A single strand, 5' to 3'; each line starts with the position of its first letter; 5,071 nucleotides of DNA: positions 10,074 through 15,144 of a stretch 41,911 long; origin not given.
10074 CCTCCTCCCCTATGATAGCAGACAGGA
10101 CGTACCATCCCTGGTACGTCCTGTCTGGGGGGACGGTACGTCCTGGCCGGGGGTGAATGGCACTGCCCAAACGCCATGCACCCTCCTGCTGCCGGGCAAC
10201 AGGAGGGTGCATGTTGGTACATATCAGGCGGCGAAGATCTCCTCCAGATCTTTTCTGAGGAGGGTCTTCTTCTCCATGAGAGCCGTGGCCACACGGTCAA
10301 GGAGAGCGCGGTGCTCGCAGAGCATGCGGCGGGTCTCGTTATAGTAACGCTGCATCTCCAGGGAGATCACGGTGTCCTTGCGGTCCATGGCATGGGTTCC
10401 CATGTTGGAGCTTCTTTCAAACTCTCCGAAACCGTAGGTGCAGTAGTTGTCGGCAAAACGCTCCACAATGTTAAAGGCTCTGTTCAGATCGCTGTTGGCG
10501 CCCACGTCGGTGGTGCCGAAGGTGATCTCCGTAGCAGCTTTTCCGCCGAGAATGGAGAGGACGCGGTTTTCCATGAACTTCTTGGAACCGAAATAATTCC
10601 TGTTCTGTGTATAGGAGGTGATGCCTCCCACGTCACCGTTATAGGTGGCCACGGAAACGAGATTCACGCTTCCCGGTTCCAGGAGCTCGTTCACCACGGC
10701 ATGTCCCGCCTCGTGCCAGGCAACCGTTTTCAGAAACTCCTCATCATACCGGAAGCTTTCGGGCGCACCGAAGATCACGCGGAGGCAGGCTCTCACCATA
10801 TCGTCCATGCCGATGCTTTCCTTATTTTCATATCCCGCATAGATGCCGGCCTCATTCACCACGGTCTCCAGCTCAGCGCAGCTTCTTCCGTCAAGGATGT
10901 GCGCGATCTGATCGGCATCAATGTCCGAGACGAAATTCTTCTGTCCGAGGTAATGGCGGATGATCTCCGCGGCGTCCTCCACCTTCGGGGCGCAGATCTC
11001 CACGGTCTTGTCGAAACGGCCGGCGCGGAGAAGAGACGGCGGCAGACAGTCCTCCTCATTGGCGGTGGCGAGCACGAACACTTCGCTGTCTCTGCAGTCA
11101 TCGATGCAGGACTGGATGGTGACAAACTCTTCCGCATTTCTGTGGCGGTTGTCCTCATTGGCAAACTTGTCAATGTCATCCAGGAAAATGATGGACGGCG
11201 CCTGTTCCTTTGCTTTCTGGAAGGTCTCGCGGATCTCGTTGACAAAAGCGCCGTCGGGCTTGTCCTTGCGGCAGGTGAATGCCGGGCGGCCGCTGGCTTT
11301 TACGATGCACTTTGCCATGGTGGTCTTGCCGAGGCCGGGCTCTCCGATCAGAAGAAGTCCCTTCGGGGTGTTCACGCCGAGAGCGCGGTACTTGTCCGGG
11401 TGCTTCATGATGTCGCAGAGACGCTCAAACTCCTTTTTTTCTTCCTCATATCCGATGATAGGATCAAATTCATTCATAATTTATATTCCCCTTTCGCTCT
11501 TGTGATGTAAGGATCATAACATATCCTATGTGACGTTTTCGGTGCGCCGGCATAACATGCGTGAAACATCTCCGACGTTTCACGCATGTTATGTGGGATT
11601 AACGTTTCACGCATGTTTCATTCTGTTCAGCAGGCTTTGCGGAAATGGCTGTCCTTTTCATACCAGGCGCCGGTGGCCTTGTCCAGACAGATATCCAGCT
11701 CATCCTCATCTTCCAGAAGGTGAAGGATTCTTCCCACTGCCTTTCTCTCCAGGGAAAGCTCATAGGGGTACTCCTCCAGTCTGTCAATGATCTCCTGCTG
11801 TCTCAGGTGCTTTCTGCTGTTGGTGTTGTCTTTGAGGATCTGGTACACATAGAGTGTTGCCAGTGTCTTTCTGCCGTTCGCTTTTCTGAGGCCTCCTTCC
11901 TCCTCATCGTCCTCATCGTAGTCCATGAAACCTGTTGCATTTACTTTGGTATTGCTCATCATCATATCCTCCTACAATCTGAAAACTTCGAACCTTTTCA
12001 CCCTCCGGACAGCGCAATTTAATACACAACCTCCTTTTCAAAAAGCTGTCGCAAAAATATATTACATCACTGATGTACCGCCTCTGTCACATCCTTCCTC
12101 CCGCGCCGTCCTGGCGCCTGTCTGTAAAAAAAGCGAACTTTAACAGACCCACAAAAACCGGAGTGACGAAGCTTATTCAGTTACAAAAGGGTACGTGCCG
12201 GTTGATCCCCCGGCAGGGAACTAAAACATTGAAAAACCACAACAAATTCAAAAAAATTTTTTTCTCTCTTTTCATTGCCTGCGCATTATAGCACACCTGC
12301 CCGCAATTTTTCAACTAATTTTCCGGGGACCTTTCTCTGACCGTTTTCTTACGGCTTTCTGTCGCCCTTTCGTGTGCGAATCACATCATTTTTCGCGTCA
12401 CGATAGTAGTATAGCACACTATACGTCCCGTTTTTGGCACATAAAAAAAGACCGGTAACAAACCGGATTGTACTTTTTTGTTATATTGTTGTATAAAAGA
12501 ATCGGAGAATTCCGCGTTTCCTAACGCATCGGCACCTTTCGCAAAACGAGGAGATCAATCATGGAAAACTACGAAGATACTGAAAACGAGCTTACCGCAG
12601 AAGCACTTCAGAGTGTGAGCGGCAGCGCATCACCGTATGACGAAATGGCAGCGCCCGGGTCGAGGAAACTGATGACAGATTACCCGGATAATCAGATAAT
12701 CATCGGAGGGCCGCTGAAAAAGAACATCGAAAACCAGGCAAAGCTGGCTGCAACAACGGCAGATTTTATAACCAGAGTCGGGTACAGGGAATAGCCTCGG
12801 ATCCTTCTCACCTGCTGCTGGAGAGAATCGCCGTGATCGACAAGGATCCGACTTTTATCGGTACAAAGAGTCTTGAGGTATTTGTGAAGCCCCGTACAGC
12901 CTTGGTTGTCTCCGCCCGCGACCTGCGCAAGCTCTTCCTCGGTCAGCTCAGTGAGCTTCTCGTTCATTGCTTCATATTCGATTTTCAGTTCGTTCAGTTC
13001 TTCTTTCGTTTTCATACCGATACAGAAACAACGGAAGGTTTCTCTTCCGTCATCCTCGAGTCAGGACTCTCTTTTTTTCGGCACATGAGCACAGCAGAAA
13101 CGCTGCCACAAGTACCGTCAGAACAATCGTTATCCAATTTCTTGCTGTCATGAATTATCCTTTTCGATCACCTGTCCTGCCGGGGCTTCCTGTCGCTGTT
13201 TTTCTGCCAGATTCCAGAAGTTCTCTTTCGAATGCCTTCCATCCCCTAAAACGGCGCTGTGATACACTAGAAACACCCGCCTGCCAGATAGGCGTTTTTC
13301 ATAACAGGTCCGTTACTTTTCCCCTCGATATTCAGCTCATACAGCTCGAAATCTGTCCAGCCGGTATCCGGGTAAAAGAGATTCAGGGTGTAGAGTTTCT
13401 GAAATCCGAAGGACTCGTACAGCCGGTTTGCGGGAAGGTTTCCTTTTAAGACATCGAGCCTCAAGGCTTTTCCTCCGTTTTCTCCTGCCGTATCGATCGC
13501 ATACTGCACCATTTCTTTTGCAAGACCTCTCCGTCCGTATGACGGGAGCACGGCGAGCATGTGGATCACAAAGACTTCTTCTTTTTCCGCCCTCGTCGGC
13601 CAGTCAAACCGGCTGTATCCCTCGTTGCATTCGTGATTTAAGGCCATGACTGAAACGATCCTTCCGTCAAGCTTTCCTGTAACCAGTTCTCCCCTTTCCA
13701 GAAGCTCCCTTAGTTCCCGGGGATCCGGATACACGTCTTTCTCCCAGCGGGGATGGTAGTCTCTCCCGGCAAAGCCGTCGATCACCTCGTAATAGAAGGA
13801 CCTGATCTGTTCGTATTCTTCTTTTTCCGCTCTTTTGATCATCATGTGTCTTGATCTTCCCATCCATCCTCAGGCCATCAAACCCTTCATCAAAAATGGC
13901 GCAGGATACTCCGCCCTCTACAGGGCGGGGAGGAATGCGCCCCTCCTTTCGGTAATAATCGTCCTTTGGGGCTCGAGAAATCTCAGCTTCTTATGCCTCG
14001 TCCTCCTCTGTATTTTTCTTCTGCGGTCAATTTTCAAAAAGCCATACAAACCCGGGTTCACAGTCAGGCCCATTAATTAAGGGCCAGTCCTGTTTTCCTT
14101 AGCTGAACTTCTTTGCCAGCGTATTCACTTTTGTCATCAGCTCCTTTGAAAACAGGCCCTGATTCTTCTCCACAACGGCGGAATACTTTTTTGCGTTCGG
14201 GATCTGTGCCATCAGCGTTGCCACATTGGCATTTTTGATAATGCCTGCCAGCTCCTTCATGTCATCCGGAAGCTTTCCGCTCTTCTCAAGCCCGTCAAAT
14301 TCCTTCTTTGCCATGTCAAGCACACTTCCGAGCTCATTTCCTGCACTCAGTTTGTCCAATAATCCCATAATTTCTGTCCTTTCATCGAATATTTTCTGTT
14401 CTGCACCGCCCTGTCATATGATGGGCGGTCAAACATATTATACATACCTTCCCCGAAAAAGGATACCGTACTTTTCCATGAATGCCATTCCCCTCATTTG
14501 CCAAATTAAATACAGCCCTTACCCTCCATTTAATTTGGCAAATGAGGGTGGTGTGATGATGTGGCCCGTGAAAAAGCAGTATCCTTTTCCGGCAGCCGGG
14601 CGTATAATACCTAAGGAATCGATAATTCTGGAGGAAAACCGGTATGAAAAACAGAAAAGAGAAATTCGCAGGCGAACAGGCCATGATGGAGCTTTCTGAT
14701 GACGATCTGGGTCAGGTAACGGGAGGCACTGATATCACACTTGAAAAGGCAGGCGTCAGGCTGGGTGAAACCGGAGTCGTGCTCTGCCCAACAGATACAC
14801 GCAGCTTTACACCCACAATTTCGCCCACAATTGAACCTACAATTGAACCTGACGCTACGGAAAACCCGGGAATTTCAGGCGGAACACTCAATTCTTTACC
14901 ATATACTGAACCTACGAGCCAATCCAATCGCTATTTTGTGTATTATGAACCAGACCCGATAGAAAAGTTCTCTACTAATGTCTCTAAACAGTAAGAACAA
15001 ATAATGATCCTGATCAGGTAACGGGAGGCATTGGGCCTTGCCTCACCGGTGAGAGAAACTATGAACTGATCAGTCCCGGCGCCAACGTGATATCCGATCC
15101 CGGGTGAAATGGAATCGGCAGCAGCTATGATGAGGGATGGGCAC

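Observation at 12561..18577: Multi-paralog double-glycine-leader peptide locus with long, unrelated cores and no canonical maturation or export genes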

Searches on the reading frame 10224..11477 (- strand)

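Call 7: search_protein_families(library=pfam, max_evalue=0.001, proteins=[window:10224-11477:-])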
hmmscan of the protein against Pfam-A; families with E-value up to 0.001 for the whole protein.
window:10224-11477:- (417 aa): 6 families
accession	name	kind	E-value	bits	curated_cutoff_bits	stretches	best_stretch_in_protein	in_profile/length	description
PF00004.35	AAA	-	2.8e-24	86.5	21.2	1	41-161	1-129/131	ATPase family associated with various cellular activities (AAA)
PF01434.24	Peptidase_M41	-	2.6e-20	73.5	29.9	1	248-414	7-191/191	Peptidase family M41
PF20720.3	nSTAND3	-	2.1e-07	31.2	27.2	1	39-138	18-110/155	Novel STAND NTPase 3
PF17862.7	AAA_lid_3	-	5.1e-06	26.4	27.2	1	185-227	1-43/45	AAA+ lid domain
PF13191.12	AAA_16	-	3.7e-05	24.7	32.6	0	37-65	23-51/167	AAA ATPase domain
PF07728.20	AAA_5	-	0.00061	20.2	22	0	40-83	1-47/139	AAA domain (dynein-related subfamily)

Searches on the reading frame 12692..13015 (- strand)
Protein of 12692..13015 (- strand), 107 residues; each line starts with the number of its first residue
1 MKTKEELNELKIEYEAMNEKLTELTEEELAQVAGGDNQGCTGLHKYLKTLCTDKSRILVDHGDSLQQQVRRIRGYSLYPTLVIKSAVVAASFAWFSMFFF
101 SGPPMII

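Call 5: search_protein_families(library=ncbifam, max_evalue=1, proteins=[window:12692-13015:-])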
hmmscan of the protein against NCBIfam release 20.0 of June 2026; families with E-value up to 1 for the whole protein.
window:12692-13015:- (107 aa): 11 families
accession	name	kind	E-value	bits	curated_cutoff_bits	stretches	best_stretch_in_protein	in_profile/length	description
NF046113.1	BLP_Lacticasei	subfamily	0.0052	16.8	40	1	18-37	6-25/46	bacteriocin-like peptide, LSEI_2386 family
NF038167.1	cyan_ocin_like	subfamily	0.013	15.6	32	1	19-38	6-25/72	CTB family bacteriocin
TIGR01847.1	bacteriocin_sig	domain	0.033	14.8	15.7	1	22-35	2-15/15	bacteriocin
NF000539.0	plantaricin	subfamily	0.046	14.2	29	1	16-50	16-42/69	plantaricin C family lantibiotic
NF038153.1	lant_leader_L1a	domain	0.052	13.7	22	1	19-35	16-32/32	class I lanthipeptide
TIGR04149.1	GG_sam_targ_CFB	domain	0.07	13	25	1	20-42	11-35/43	TIGR04149 family rSAM-modified RiPP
NF033772.1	pheromone_VP1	equivalog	0.085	13.1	85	1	23-37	11-25/65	peptide pheromone VP1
TIGR03949.1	bact_IIb_cerein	subfamily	0.085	12.7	21.5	1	23-35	3-15/45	class IIb bacteriocin, lactobin A/cerein 7B family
NF040664.1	HEC_x9_TCC_lant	equivalog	0.099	12.8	46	1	23-40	2-19/39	lacticin 481 family lantibiotic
TIGR03898.1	lanti_MRSA_kill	subfamily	0.13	12.2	23.5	1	21-35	30-44/44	mersacidin/lichenicidin family type 2 lantibiotic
NF038025.1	dapto_LiaX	exception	0.23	10.1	350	1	3-73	98-168/512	daptomycin-sensing surface protein LiaX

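Call 6: search_protein_families(library=pfam, max_evalue=1, proteins=[window:12692-13015:-])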
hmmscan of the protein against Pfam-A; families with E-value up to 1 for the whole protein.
window:12692-13015:- (107 aa): 5 families
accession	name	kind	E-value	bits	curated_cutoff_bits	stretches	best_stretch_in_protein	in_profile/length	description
PF10439.15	Bacteriocin_IIc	-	0.0021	18.4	27.1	1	19-40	2-26/59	Bacteriocin class II with double-glycine leader peptide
PF19491.4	DUF6026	-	0.045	14.1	26.6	0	5-26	20-41/51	Family of unknown function (DUF6026)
PF04604.19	L_biotic_typeA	-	0.05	13.9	21.7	1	16-39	7-29/50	Type-A lantibiotic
PF00462.30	Glutaredoxin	-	0.17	12.5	22.9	0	57-85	29-57/60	Glutaredoxin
PF03047.20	ComC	-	0.17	12.1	20.4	1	23-35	12-24/31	COMC family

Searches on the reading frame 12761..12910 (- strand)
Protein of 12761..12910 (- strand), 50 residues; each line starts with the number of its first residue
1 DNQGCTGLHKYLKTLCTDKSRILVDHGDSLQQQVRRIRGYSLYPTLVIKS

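Call 53: search_protein_families(library=pfam, max_evalue=0.05, proteins=[window:12761-12910:-])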
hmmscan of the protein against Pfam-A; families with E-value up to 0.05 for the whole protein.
seq(50 aa): 0 families

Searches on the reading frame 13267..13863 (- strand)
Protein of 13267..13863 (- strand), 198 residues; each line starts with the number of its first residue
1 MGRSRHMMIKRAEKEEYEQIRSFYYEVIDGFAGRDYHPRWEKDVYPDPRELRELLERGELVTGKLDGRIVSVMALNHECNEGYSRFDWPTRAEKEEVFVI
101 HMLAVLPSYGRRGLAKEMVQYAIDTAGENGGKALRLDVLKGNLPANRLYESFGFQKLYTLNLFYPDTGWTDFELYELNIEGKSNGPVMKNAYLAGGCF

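Call 5: search_protein_families(library=ncbifam, max_evalue=1, proteins=[window:13267-13863:-])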
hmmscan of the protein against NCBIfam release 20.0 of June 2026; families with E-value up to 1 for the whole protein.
window:13267-13863:- (198 aa): 17 families
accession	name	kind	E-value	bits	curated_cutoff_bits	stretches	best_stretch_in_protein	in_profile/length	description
TIGR01575.1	rimI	equivalog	4e-09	36.7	86.4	1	100-168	58-126/132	ribosomal protein S18-alanine N-acetyltransferase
NF007025.1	PRK09491.1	equivalog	4.8e-07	29.8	173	1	102-166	67-131/145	ribosomal protein S18-alanine N-acetyltransferase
NF008212.0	PRK10975.1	equivalog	0.00013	21.8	219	1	96-159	162-225/232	dTDP-4-amino-4,6-dideoxy-D-galactose acyltransferase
TIGR03103.1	trio_acet_GNAT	equivalog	0.00013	20.7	569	1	67-160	134-218/547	N-acetylglutaminylglutamine synthetase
NF033151.0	AAC_6p_A10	exception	0.00032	20.8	400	1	81-172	80-171/178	AAC(6')-I family aminoglycoside 6'-N-acetyltransferase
TIGR03448.1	mycothiol_MshD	equivalog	0.00032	20.1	163.1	1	86-157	215-288/294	mycothiol synthase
NF002959.0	PRK03624.1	equivalog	0.0004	20.1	124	1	100-157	75-132/147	GNAT family acetyltransferase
NF049894.1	CG3035_N_ac_Glu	equivalog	0.0012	18.2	280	1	100-156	235-291/300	N-acetylglutamate synthase, CG3035 family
NF053587.1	SpmdActasePaiA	equivalog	0.0028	17.4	250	1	95-172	88-165/172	spermidine/spermine N(1)-acetyltransferase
NF000487.1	stat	exception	0.0066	16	420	1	98-155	105-162/189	streptothricin N-acetyltransferase STAT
NF010241.0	PRK13688.1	equivalog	0.0074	16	194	1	68-123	56-106/159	N-acetyltransferase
NF000140.3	AAC_6p_Salmo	exception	0.011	16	270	1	84-156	62-134/145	cryptic aminoglycoside N-acetyltransferase AAC(6')-Iy/Iaa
NF000359.1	sat3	exception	0.011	15.8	360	1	94-155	92-153/180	streptothricin N-acetyltransferase Sat3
NF005840.0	PRK07757.1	equivalog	0.013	15.4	154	0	100-130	69-99/153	N-acetyltransferase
NF033083.0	AAC_3_I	equivalog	0.031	14.4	200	1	93-155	74-135/145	AAC(3)-I family aminoglycoside N-acetyltransferase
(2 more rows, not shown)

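Call 6: search_protein_families(library=pfam, max_evalue=1, proteins=[window:13267-13863:-])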
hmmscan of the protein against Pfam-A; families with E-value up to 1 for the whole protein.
window:13267-13863:- (198 aa): 8 families
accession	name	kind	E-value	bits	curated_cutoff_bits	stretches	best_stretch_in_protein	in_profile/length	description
PF00583.31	Acetyltransf_1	-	1.5e-15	57.9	20.7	1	36-154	12-116/116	Acetyltransferase (GNAT) family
PF13508.13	Acetyltransf_7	-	8.5e-10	39.3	27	1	66-156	11-84/84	Acetyltransferase (GNAT) domain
PF13673.13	Acetyltransf_10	-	6.2e-07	29.9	23.6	1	91-157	52-110/128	Acetyltransferase (GNAT) domain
PF08445.16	FR47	-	1.6e-06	28.4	22.1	1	99-157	23-80/86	FR47-like protein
PF13527.13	Acetyltransf_9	-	0.00025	21.5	25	1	10-155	3-125/127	Acetyltransferase (GNAT) domain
PF13302.13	Acetyltransf_3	-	0.00031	21.9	25.4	1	48-155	34-138/138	Acetyltransferase (GNAT) domain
PF14542.12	Acetyltransf_CG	-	0.00031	21.2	30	1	92-133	19-60/80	GCN5-related N-acetyl-transferase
PF17013.11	Acetyltransf_15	-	0.0048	16.8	35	1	66-125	45-100/210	Putative acetyl-transferase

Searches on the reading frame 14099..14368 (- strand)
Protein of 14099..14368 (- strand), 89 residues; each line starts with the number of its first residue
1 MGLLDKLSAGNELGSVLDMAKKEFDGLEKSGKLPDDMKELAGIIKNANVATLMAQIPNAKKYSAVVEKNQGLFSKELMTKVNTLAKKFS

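Call 5: search_protein_families(library=ncbifam, max_evalue=1, proteins=[window:14099-14368:-])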
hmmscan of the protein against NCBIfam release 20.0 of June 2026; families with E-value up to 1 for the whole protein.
window:14099-14368:- (89 aa): 1 family
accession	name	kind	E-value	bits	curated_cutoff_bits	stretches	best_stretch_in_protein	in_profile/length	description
TIGR04379.1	myo_inos_iolE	equivalog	0.091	12.3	290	1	8-51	20-64/290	myo-inosose-2 dehydratase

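Call 6: search_protein_families(library=pfam, max_evalue=1, proteins=[window:14099-14368:-])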
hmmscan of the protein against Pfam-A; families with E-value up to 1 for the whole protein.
window:14099-14368:- (89 aa): 1 family
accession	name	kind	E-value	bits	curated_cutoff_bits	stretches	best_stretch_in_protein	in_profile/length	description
PF24048.1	LRR_NXF1-5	-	0.071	13.1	30.5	1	27-89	59-121/142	NXF1/2/3/5 leucine-rich repeat domain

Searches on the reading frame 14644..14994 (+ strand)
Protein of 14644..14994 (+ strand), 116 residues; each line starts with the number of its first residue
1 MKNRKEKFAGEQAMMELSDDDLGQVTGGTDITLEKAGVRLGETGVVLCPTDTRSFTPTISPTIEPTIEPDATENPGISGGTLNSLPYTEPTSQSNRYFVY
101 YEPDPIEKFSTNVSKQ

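Call 5: search_protein_families(library=ncbifam, max_evalue=1, proteins=[window:14644-14994:+])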
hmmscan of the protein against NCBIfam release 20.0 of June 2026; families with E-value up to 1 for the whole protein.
window:14644-14994:+ (116 aa): 4 families
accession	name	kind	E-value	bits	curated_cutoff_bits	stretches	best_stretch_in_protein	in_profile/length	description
TIGR03898.1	lanti_MRSA_kill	subfamily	0.012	15.5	23.5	1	9-28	28-44/44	mersacidin/lichenicidin family type 2 lantibiotic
NF000539.0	plantaricin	subfamily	0.12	12.8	29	1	12-45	19-55/69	plantaricin C family lantibiotic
NF038167.1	cyan_ocin_like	subfamily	0.13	12.5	32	1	13-35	7-29/72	CTB family bacteriocin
NF046113.1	BLP_Lacticasei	subfamily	0.19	11.8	40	1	7-29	3-24/46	bacteriocin-like peptide, LSEI_2386 family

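Call 6: search_protein_families(library=pfam, max_evalue=1, proteins=[window:14644-14994:+])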
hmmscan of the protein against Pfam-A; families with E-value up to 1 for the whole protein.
window:14644-14994:+ (116 aa): 0 families
